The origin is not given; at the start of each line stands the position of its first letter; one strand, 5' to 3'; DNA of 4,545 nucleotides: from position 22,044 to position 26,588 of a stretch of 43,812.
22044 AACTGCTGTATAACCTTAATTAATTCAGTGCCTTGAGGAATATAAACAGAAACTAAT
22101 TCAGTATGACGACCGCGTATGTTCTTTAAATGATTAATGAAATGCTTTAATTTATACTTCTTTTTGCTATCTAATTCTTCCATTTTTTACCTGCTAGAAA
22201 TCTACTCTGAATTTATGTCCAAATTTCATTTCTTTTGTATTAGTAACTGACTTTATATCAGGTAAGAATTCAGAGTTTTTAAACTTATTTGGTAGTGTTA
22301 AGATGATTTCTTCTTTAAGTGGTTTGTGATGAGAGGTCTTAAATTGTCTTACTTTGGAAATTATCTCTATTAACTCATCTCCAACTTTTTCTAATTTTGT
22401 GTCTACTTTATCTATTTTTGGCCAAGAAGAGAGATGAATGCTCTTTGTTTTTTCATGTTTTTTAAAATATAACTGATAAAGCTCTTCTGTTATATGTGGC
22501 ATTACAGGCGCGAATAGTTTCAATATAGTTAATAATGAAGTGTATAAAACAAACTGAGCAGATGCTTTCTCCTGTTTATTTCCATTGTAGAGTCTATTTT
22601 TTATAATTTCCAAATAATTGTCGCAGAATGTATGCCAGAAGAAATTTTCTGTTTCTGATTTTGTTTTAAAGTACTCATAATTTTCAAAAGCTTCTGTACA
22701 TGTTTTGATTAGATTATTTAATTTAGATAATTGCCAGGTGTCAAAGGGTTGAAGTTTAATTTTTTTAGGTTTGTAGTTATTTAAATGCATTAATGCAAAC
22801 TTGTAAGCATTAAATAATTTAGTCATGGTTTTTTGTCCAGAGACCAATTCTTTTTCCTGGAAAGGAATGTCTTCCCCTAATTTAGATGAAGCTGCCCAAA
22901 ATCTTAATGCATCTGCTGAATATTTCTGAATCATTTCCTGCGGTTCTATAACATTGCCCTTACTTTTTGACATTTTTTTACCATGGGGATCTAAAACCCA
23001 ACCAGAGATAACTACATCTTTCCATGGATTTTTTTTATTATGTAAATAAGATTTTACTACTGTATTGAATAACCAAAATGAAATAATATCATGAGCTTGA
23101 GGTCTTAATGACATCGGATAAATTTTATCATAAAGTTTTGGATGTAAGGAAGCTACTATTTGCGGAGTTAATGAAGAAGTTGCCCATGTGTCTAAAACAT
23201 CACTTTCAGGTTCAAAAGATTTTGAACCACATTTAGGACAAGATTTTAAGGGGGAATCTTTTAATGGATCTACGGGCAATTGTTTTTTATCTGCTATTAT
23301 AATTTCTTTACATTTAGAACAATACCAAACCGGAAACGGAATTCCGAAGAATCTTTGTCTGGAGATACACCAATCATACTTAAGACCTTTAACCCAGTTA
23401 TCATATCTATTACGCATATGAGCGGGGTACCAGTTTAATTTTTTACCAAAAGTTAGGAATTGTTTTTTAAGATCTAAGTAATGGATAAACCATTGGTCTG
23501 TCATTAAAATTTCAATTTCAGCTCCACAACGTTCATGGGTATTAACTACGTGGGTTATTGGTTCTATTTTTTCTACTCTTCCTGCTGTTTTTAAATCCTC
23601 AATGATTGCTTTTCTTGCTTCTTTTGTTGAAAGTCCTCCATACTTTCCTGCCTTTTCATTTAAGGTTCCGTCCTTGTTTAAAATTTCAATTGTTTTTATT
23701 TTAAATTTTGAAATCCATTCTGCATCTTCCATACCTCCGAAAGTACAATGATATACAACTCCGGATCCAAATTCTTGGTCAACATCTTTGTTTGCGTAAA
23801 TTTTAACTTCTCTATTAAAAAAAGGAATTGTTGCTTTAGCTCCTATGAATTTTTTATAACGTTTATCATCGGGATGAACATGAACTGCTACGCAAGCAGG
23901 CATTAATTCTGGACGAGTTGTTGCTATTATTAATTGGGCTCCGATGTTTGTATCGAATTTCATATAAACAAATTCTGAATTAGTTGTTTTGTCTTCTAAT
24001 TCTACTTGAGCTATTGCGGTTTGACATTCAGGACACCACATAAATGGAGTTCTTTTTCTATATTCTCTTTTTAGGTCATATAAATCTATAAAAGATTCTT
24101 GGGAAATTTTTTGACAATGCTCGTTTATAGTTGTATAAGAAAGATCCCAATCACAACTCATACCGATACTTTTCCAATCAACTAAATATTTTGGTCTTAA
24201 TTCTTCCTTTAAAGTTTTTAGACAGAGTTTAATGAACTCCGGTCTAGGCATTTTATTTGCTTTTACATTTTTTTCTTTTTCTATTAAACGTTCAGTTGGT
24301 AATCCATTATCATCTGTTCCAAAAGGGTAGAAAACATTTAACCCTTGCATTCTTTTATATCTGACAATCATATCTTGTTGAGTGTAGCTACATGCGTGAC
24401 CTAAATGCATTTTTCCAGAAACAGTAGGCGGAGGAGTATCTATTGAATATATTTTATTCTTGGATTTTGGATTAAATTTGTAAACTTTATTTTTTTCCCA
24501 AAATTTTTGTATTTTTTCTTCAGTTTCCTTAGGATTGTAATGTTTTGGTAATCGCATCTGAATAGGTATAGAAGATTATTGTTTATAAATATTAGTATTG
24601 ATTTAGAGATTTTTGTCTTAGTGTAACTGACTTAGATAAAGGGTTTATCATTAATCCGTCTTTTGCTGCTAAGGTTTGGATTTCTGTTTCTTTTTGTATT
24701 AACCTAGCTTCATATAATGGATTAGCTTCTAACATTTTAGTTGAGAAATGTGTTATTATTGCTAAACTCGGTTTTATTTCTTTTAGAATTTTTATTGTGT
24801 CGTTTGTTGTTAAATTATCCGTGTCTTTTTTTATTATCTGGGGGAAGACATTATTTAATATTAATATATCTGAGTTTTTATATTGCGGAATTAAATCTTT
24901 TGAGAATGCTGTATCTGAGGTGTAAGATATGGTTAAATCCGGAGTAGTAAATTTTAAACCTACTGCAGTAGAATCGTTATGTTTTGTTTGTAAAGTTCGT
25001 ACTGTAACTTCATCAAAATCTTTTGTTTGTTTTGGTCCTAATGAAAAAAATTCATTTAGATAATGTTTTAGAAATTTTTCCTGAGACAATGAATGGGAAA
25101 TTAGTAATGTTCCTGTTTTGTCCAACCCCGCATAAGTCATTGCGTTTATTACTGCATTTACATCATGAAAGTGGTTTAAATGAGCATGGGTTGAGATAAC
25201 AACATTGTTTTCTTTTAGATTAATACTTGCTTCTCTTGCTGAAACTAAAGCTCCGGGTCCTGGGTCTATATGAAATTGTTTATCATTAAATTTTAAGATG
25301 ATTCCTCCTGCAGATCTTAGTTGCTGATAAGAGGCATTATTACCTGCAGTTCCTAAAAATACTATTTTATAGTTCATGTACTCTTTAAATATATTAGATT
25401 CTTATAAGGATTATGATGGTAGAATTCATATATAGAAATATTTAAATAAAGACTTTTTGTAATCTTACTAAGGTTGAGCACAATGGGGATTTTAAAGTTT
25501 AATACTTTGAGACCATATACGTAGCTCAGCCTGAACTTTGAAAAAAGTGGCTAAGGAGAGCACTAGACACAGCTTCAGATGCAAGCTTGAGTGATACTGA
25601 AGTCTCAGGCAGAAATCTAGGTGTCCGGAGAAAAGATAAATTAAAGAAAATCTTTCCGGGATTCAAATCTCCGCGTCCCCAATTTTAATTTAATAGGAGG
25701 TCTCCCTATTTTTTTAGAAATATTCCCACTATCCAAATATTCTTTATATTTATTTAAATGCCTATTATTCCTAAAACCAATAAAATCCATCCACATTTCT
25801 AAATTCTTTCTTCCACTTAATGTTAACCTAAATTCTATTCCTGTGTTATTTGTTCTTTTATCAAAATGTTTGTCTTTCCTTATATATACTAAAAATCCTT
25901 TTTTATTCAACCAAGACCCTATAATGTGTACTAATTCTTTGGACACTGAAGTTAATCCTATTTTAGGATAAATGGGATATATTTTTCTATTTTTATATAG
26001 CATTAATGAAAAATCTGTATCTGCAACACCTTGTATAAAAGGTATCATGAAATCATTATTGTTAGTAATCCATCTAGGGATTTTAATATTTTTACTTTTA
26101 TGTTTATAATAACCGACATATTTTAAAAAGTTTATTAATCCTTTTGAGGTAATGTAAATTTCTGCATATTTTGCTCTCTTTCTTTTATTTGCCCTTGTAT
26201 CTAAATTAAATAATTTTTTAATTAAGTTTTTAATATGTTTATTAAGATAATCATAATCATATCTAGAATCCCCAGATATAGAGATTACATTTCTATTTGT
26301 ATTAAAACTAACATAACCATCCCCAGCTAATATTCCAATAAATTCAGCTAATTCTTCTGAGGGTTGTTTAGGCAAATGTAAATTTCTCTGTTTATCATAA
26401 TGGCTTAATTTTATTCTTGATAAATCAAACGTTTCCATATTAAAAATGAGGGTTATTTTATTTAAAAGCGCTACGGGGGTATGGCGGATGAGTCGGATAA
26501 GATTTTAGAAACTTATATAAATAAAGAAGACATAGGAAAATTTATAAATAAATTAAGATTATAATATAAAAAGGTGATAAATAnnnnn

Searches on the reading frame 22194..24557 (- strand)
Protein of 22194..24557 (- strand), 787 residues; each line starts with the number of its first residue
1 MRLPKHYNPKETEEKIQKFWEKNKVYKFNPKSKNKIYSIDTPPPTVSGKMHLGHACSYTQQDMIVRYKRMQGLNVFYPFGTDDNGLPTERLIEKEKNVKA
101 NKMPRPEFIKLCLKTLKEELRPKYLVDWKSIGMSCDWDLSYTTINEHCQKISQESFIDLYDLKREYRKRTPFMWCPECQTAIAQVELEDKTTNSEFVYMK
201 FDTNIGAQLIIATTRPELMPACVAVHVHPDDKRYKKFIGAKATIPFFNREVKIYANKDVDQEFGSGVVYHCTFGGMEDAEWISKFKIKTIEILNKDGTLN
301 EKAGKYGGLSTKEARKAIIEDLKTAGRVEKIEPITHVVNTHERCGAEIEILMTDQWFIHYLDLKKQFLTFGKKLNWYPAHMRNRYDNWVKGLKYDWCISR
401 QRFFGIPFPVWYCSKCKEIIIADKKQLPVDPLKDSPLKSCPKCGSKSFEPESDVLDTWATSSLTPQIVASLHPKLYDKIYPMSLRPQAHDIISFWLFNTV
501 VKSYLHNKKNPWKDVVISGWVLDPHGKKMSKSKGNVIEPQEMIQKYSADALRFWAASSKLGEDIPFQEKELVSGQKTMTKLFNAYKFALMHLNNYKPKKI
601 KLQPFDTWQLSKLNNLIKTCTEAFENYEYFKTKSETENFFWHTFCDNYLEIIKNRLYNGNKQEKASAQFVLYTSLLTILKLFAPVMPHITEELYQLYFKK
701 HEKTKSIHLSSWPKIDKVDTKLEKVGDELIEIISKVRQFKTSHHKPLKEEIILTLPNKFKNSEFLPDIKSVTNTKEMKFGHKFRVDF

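Call 60: search_protein_families(library=pfam, proteins=[window:22194-24557:-], max_evalue=0.0001)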
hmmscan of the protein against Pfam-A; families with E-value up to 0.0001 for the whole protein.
window:22194-24557:- (787 aa): 5 families
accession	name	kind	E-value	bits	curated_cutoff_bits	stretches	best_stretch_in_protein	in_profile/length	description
PF00133.28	tRNA-synt_1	-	6e-90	302.4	22.7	1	16-566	2-413/414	tRNA synthetases class I (I, L, M and V)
PF08264.19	Anticodon_1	-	6.9e-39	133.5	25.1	1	606-750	1-143/148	Anticodon-binding domain of tRNA ligase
PF09334.17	tRNA-synt_1g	-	3.2e-25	89.2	20.1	2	39-184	3-132/391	tRNA synthetases class I (M)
PF01406.26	tRNA-synt_1e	-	8.3e-09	35.7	27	1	523-572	248-297/301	tRNA synthetases class I (C) catalytic domain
PF01921.24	tRNA-synt_1f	-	3.4e-07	29.9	27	1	519-572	273-326/360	tRNA synthetases class I (K)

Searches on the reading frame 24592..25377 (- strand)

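Call 60: search_protein_families(library=pfam, proteins=[window:24592-25377:-], max_evalue=0.0001)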
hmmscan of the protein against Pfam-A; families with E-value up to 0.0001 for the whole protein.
window:24592-25377:- (261 aa): 1 family
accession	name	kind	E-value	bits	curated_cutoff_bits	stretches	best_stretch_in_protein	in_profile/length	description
PF12706.13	Lactamase_B_2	-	1.5e-12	48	27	1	35-211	3-200/200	Beta-lactamase superfamily domain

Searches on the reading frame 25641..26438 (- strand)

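Call 60: search_protein_families(library=pfam, proteins=[window:25641-26438:-], max_evalue=0.0001)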
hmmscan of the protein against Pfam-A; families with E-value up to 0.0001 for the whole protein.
window:25641-26438:- (265 aa): 1 family
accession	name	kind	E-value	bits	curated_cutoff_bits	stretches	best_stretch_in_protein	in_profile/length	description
PF14528.11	LAGLIDADG_3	-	1.2e-07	32.3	22.5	0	29-109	3-82/82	LAGLIDADG-like domain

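Call 80: search_protein_families(library=ncbifam, proteins=[window:25641-26438:-], max_evalue=0.001)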
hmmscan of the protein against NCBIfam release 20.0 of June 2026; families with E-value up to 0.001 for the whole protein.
window:25641-26438:- (265 aa): 4 families
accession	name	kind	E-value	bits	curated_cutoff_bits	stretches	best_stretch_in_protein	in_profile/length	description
NF003157.0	PRK04132.1-2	equivalog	4e-12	44.9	1103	1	27-239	169-360/864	replication factor C small subunit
NF011287.0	PRK14698.1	equivalog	7.4e-08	30.8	1238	1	14-215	377-556/1017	V-type ATP synthase subunit A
NF011418.0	PRK14845.1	equivalog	8.5e-07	27.1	756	1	70-241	168-318/1049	translation initiation factor IF-2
NF038162.1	RtcB_rel_intein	exception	1.5e-06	26.5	1150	1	28-227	238-449/961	intein-containing RtcB family protein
